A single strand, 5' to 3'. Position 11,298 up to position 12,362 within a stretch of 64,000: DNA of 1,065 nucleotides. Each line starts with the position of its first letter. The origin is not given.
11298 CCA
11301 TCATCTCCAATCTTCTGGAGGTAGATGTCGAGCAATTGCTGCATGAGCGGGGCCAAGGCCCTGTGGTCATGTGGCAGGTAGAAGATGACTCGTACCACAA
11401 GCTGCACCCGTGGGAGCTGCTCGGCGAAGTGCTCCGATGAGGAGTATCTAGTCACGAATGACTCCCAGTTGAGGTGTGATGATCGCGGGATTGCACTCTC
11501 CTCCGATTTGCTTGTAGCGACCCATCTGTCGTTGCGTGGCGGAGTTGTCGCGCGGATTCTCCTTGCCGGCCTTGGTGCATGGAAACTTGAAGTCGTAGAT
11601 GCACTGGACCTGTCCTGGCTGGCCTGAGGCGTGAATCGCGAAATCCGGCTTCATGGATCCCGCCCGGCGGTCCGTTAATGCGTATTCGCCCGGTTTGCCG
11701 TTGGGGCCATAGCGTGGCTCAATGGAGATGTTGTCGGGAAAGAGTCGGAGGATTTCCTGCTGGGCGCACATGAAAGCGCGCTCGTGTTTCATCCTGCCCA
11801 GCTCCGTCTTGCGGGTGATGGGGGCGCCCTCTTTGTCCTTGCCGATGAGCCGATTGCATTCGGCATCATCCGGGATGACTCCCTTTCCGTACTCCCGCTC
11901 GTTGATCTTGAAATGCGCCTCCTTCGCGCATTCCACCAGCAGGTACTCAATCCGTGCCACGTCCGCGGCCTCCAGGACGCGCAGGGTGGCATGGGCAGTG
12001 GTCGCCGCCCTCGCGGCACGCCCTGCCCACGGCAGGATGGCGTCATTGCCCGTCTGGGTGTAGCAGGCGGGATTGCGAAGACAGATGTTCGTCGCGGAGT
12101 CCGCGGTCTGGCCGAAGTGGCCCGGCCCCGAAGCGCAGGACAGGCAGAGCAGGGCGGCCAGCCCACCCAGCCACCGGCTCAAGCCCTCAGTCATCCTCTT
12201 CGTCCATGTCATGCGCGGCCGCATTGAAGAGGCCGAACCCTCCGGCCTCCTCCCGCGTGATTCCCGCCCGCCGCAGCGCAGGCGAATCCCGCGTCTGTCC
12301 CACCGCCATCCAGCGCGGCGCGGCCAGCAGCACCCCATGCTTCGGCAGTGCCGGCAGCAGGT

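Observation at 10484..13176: Second lipoprotein/cytoplasmic-protein pair with overlapping stop-start, preceded by an overlapping unknown gene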

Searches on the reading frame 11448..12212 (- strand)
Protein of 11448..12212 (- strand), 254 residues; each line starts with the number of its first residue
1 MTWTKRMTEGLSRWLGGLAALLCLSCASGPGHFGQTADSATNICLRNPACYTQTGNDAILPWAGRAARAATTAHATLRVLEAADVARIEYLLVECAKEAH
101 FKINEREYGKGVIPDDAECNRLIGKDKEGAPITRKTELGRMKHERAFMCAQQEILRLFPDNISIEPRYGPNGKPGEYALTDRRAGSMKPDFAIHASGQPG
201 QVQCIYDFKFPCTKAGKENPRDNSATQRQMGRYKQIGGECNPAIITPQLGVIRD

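Call 3: search_protein_families(library=pfam, proteins=[window:11448-12212:-], max_evalue=0.1)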
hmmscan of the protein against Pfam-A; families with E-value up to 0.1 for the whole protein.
window:11448-12212:- (254 aa): 0 families

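Call 4: search_protein_families(library=ncbifam, proteins=[window:11448-12212:-], max_evalue=0.1)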
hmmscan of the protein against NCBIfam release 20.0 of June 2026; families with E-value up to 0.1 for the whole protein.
window:11448-12212:- (254 aa): 0 families

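Call 8: find_homologous_proteins(query=window:11448-12212:-, max_evalue=0.001)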
Query window:11448-12212:- (254 aa): 104 proteins with E <= 0.001 among 1669 candidates.
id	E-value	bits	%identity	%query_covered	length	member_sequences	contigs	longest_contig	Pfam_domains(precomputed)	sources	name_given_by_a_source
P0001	3.1e-168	576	100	98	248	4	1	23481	-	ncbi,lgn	ncbi:hypothetical protein COSO111634_17610 [Corallococcus soli]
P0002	1.4e-139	482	83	98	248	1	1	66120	-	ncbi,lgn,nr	ncbi:MAG: hypothetical protein EOO71_05930 [Myxococcaceae bacterium]|nr:MAG: hypothetical protein EO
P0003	2.2e-127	442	76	98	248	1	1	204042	-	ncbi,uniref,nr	ncbi:hypothetical protein OV208_40560 [Corallococcus sp. bb12-1]|uniref:hypothetical protein n=1 Tax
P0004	1.5e-112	393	78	85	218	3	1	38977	-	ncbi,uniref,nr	ncbi:hypothetical protein D7V88_09460 [Corallococcus terminator]|uniref:Uncharacterized protein n=1 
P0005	3.0e-110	386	68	98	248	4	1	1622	-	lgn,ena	-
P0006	8.2e-101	355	65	98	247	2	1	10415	-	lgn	-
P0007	4.6e-100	352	63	95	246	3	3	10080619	-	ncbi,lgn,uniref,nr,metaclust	ncbi:hypothetical protein COCOR_04790 [Corallococcus coralloides DSM 2259]|uniref:Lipoprotein n=1 Ta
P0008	3.1e-99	350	63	91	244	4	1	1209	-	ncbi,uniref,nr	ncbi:hypothetical protein D7V80_40925 [Corallococcus sp. CA054B]|uniref:hypothetical protein n=1 Tax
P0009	6.9e-99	348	63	93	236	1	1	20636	-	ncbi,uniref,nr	ncbi:hypothetical protein [Corallococcus aberystwythensis]|uniref:hypothetical protein n=1 Tax=Coral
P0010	1.9e-98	347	63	95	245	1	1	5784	-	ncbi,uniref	ncbi:hypothetical protein [Corallococcus sp. 4LFB]|uniref:hypothetical protein n=1 Tax=Corallococcus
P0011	1.6e-95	337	63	98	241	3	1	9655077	-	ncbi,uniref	ncbi:hypothetical protein ACIHQR_16095 [Corallococcus coralloides]|uniref:hypothetical protein n=1 T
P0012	7.3e-95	335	62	95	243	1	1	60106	-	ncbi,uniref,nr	ncbi:hypothetical protein [Corallococcus exercitus]|uniref:Lipoprotein n=1 Tax=Corallococcus exercit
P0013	6.6e-94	332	60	97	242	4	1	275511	-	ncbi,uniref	ncbi:hypothetical protein ACQKGO_29855 [Corallococcus interemptor]|uniref:hypothetical protein n=1 T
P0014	1.2e-93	331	61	98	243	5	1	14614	-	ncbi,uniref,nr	ncbi:hypothetical protein [Corallococcus sp. CA049B]|uniref:hypothetical protein n=1 Tax=Corallococc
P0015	4.0e-89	316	59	95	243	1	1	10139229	-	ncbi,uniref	ncbi:hypothetical protein [Corallococcus exercitus]|uniref:hypothetical protein n=1 Tax=Corallococcu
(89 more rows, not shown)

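Call 27: search_solved_structures(query=A1, max_evalue=10, show_alignments=2)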
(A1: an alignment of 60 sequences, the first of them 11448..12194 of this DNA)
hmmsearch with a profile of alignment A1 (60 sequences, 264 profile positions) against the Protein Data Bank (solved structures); distinct sequences matched with E-value up to 10: 1.
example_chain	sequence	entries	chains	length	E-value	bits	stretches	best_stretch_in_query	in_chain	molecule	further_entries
5hj7_A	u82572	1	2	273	0.71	12.4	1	33-69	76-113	Glutamate racemase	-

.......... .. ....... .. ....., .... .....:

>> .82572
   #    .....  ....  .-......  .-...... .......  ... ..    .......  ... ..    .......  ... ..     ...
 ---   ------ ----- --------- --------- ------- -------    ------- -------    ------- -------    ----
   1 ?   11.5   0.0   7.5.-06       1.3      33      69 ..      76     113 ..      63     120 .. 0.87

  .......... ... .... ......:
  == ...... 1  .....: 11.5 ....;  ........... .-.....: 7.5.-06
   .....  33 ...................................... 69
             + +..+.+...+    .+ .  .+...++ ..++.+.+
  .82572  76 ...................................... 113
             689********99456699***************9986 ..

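Call 29: find_related_loci(query=A1, collection=genome_contigs, flank=6000)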
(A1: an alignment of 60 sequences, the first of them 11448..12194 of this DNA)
Query A1 (248 aa) in genome_contigs; peptide patterns used: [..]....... (x = any residue, [..] = any of these).
176 stretches matched a pattern; 166 encode a relative of the query (tblastn E <= 1e-3); the best 80 are kept; 78 distinct loci.
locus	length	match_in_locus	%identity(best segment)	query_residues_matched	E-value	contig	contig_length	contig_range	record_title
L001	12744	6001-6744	77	1-248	1e-126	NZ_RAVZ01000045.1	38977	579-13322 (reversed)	Corallococcus terminator strain CA054A NODE_45_38977_cov_31.1209, whole genome shotgun sequence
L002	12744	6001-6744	83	1-248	2e-123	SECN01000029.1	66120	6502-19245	MAG: Myxococcaceae bacterium isolate PMG_225 scaffold_1628, whole genome shotgun sequence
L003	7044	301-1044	69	1-248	1e-108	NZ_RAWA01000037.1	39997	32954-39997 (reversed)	Corallococcus sp. CA053C NODE_37_39997_cov_24.9113, whole genome shotgun sequence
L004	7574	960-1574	79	44-248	9e-102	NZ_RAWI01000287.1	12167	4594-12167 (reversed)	Corallococcus praedator strain CA031B NODE_287_12167_cov_30.477, whole genome shotgun sequence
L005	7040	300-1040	65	1-248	8e-100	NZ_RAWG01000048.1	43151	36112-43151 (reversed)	Corallococcus sicarius strain CA040B NODE_48_43151_cov_63.399, whole genome shotgun sequence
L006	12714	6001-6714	61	7-248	2e-97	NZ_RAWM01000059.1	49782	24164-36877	Corallococcus interemptor strain AB047A NODE_59_49782_cov_63.8178_ID_8037, whole genome shotgun sequence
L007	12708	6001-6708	59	7-247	9e-89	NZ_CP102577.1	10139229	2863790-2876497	Corallococcus exercitus strain SDU142 chromosome, complete genome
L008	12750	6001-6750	53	4-245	5e-88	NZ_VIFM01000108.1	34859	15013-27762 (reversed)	Myxococcus llanfairpwllgwyngyllgogerychwyrndrobwllllantysiliogogogochensis strain AM401 NODE_108_length_34859_cov_33.176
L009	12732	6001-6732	53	4-248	3e-87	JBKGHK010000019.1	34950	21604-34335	Pyxidicoccus sp. 3LFB2 NODE_19_length_34950_cov_39.882935, whole genome shotgun sequence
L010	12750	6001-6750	51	5-248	2e-84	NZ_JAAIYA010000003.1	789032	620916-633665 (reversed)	Pyxidicoccus caerfyrddinensis strain CA032A NODE_3_length_789032_cov_22.1259, whole genome shotgun sequence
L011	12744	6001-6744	50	12-245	3e-80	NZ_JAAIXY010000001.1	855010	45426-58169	Myxococcus eversor strain AB053B NODE_1_length_855010_cov_14.8016, whole genome shotgun sequence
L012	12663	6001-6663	54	25-245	4e-77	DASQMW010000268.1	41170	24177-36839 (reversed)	MAG TPA_asm: Archangium sp. isolate SMAG_U10759 k141_241582, whole genome shotgun sequence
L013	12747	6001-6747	48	4-245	1e-76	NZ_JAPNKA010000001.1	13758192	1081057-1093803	Archangium lansingense strain MIWBW ctg.000000F, whole genome shotgun sequence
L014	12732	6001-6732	50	4-245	2e-75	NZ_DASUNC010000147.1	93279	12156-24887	MAG: Archangium sp. isolate SMAG_U1589 k141_2102392, whole genome shotgun sequence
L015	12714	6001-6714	48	24-247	2e-69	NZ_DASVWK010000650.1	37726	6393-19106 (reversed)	MAG: Archangium sp. isolate SMAG_U3368 k141_172037, whole genome shotgun sequence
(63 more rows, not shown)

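Call 32: predict_structure(alignment_id=A1)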
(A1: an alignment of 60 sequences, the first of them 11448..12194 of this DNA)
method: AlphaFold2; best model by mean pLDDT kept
length: 248 residues; sequences in the alignment: 60
mean_pLDDT: 84.5   pTM: 0.72
mean pLDDT of the five models: 84.5, 83.8, 82.0, 82.0, 80.8
residues with pLDDT >= 90: 159; 70-90: 30; 50-70: 38; < 50: 21
segments of 3 or more residues with pLDDT < 50: 21-32, 34-36, 47-52
pLDDT, mean of each block of 10 residues (from residue 1): 59 58 43 51 51 59 78 90 98 98 97 98 97 98 97 95 88 93 95 92 98 96 96 96 96
secondary structure, 60 per line:
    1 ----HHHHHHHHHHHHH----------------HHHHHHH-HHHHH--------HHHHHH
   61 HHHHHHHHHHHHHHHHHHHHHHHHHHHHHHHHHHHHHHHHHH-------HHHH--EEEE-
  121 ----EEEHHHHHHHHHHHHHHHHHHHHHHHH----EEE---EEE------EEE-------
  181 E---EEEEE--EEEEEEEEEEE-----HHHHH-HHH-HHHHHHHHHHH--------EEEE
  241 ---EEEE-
elements in order: H5-17 H34-40 H42-46 H55-102 H110-113 E116-119 E125-127 H128-151 E156-158 E162-164 E171-173 E185-189 E192-202 H208-212 H218-228 E237-240 E244-247

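Call 35: search_protein_representatives(alignment_id=A1)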
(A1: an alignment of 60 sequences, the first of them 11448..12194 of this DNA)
Query: 60 sequences, 264 profile positions. Proteins with E-value up to 0.001 (for the whole library): 250; up to 1e-10: 169; up to 1e-30: 81. The best 150 are listed.
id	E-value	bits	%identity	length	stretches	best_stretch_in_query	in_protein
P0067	1.5e-107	375.2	-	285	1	7-263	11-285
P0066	1.0e-106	372.4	-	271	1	7-264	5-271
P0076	4.5e-105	367.1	-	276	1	6-263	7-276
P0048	9.1e-102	356.3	-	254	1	6-264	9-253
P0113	1.5e-87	309.7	-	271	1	5-262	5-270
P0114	1.4e-86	306.5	-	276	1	7-263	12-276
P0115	6.8e-82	291.1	-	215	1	56-264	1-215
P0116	1.3e-72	260.7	-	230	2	141-263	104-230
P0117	1.7e-69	250.4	-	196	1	74-263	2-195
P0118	1.5e-68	247.3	-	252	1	14-264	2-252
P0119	2.0e-57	210.9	-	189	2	6-113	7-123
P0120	4.6e-57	209.7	-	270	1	9-262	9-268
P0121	4.7e-57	209.7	-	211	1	9-176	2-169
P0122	6.3e-57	209.3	-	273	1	6-262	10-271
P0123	1.3e-56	208.2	-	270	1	6-263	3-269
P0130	1.3e-54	201.7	-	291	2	77-263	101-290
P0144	3.5e-46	174.0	-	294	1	67-263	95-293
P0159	5.4e-42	160.3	-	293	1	69-262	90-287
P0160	7.4e-42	159.9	-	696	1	72-263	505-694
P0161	8.9e-42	159.6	-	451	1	79-258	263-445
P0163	1.5e-41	158.8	-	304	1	72-263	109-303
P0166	9.4e-41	156.2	-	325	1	32-264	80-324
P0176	1.5e-35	139.2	-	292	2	75-261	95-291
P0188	1.4e-31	126.1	-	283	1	84-247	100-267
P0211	1.7e-23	99.7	-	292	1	82-259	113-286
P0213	3.0e-23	98.8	-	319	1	85-263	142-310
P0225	5.2e-20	88.2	-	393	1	79-257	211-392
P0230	3.3e-19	85.6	-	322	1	77-257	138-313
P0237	2.2e-18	82.9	-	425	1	82-261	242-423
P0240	4.4e-18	81.9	-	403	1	82-258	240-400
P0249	3.8e-16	75.6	-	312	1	83-258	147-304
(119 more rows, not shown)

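Call 38: search_protein_families(library=pfam, proteins=[P0160, P0161, P0225, P0237, P0240, P0230, P0213, P0249, P0163, P0166], max_evalue=0.05)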
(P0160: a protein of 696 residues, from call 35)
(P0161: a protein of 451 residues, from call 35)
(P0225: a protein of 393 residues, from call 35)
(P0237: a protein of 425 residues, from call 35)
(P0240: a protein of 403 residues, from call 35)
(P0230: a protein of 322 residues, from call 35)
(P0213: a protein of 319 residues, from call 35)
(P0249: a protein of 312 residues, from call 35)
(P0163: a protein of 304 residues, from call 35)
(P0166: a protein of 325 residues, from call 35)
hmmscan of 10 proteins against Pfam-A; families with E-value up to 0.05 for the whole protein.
P0160 (696 aa): 0 families

P0161 (451 aa): 1 family
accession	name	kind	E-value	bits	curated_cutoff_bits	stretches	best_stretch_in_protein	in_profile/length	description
PF09533.15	DUF2380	-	2.5e-19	69.9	26.3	1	58-233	14-180/187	Predicted lipoprotein of unknown function (DUF2380)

P0225 (393 aa): 1 family
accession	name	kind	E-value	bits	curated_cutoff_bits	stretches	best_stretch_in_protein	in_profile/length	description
PF12037.13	ATAD3_N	-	0.0095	15.7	25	1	19-139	37-158/265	ATPase family AAA domain-containing protein 3, N-terminal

P0237 (425 aa): 1 family
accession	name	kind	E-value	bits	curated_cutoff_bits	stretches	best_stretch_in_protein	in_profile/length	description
PF14398.11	ATPgrasp_YheCD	-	0.0036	17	26.8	0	35-68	36-69/255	YheC/D like ATP-grasp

P0240 (403 aa): 1 family
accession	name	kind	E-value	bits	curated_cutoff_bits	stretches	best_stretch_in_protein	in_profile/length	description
PF02646.22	RmuC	-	0.037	13.6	26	0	339-374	99-131/291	RmuC family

P0230 (322 aa): 0 families

P0213 (319 aa): 1 family
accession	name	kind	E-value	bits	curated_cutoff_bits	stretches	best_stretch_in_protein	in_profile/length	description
PF13665.11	Tox-PAAR-like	-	9.2e-37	125.9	31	1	23-127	4-107/108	Toxin PAAR-like domain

P0249 (312 aa): 1 family
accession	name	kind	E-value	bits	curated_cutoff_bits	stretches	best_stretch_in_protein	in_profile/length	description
PF13665.11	Tox-PAAR-like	-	1.2e-19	70.8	31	1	24-131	4-105/108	Toxin PAAR-like domain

P0163 (304 aa): 0 families

P0166 (325 aa): 1 family
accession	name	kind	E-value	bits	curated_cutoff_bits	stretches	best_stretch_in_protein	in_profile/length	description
PF19436.4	ACS_CODH_B_C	-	0.03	14.3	25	1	84-179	30-120/245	ACS/CODH beta subunit C-terminal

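Call 47: fold_search(model_id=the predicted structure, library=pdb)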
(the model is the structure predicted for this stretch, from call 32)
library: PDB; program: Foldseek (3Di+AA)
matches with E <= 10: 133; with E <= 0.001: 0
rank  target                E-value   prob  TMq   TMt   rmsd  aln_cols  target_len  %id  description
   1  4r5q                  2.8e-02  0.97  0.31  0.36   4.3       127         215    9  Crystal structure and nuclease activity of the CRISPR-associated Cas4 protein Pcal_0546 from Pyrobaculum calidifontis co (released 2014-09-17)
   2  6xl1_A                6.9e-02  0.25  0.20  0.15   7.3       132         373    9  crystal structure of cA4-activated Card1(D294N) (released 2020-12-30)
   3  6hz4_M                7.3e-02  0.60  0.26  0.20   8.3       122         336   16  Structure of McrBC without DNA binding domains (one half of the full complex) (released 2019-07-24)
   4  8a4c_A                8.9e-02  0.30  0.24  0.27   9.2       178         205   10  Structure of human Rep15:Rab3B complex. (released 2022-08-10)
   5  8w0p_A                1.4e-01  0.16  0.22  0.08  10.6       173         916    9  BsaXI -- Type IIB R-M system (released 2024-10-30)
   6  8w2p_A                2.1e-01  0.25  0.25  0.09  11.2       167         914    9  BsaXI-DNA complex I (released 2024-10-30)
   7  6q1h_A                2.5e-01  0.23  0.20  0.21   7.6       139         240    5  Structure of P. aeruginosa ATCC27853 NucC, cAAA-bound form (released 2019-12-25)
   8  6gov_A                2.7e-01  0.07  0.13  0.09  24.5       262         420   10  Structure of THE RNA POLYMERASE LAMBDA-BASED ANTITERMINATION COMPLEX (released 2019-02-13)
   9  8a4b_A                2.8e-01  0.25  0.27  0.31  10.7       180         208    9  Structure of human Rep15:Rab3B_Q81L complex. (released 2022-08-10)
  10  3syy                  3.2e-01  0.30  0.27  0.34  10.1       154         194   10  Crystal Structure of an alkaline exonuclease (LHK-Exo) from Laribacter hongkongensis (released 2012-02-15)
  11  7lo5_C                3.4e-01  0.30  0.22  0.07   6.9       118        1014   10  cryoEM structure DrdV-DNA complex (released 2021-03-17)
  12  6q1h_G                3.4e-01  0.20  0.20  0.21   7.6       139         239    5  Structure of P. aeruginosa ATCC27853 NucC, cAAA-bound form (released 2019-12-25)
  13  8a4c_C                3.4e-01  0.16  0.23  0.27  10.1       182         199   11  Structure of human Rep15:Rab3B complex. (released 2022-08-10)
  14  8a4a_A                3.9e-01  0.28  0.27  0.31   9.9       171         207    9  Structure of human Rep15 in complex with bovine Rab3C. (released 2022-08-10)
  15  6p7p_A                3.9e-01  0.15  0.22  0.23   8.2       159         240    6  Structure of E. coli MS115-1 NucC, cAAA-bound form (released 2019-12-25)
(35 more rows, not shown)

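Call 50: search_protein_families(library=pfam, alignment_id=A1, max_evalue=5)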
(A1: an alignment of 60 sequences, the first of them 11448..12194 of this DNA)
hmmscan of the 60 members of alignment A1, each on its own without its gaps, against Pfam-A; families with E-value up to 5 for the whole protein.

A. member 1, window:11448-12194:- (248 aa): 0 families

B. families by the number of members that match (of 60 scanned): 12 families
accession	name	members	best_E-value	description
PF02923.21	BamHI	4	0.015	Restriction endonuclease BamHI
PF24381.1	DUF7537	3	0.0035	Family of unknown function (DUF7537)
PF08514.17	STAG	3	0.029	STAG domain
PF10469.15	AKAP7_NLS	1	0.015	AKAP7 2'5' RNA ligase-like domain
PF05757.16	PsbQ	1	0.067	Oxygen evolving enhancer protein 3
PF24211.1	DUF7432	1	0.12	Family of unknown function (DUF7432)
PF05011.18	DBR1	1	0.13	Lariat debranching enzyme, C-terminal domain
PF22262.2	DUF6950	1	0.14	Domain of unknown function (DUF6950)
PF00622.36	SPRY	1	0.17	SPRY domain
PF03366.22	YEATS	1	0.21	YEATS family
PF21687.3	T2SSK_1st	1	0.26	Type II secretion system (T2SS), protein K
PF14880.11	COX14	1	0.52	Cytochrome oxidase c assembly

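Call 55: list_cluster_members(proteins=[P0160, P0161, P0163, P0213, P0249, P0225, P0237, P0240, P0230, P0159])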
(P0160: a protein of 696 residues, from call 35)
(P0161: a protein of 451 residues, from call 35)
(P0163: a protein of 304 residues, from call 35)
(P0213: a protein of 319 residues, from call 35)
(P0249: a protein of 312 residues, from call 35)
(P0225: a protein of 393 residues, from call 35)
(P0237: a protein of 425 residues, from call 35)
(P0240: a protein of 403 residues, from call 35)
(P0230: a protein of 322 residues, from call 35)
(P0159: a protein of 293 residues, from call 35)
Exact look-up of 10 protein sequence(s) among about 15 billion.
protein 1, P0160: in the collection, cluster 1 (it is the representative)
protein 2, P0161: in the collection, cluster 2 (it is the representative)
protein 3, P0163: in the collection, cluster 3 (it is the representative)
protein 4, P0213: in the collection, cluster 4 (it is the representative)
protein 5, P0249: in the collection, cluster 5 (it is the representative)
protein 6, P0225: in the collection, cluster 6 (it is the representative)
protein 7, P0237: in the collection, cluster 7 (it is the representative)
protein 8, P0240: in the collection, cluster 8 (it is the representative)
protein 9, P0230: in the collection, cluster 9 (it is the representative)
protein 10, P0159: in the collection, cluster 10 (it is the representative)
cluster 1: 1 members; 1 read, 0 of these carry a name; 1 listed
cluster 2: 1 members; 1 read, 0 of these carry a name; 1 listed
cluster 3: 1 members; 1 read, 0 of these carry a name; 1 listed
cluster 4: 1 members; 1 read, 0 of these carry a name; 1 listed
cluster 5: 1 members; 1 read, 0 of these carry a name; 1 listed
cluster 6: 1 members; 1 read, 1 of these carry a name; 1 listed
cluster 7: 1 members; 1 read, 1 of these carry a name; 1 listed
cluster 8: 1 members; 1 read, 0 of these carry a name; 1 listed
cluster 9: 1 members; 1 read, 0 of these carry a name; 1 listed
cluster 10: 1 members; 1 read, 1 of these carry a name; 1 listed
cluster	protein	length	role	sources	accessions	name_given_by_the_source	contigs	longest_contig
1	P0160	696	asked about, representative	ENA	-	-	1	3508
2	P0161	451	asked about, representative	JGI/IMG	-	-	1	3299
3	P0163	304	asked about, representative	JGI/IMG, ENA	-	-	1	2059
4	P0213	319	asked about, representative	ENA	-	-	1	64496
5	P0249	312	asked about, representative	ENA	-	-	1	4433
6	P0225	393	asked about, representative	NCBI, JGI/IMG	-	hypothetical protein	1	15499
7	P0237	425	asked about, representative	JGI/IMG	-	hypothetical protein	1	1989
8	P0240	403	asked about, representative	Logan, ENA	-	-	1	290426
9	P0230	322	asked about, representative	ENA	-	-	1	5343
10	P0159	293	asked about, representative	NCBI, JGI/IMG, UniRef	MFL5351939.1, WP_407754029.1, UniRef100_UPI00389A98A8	hypothetical protein [Archangium sp.] | hypothetical protein | hypothetical protein n=1 Tax=Archangium sp. TaxID=1872627 RepID=UPI00389A98A8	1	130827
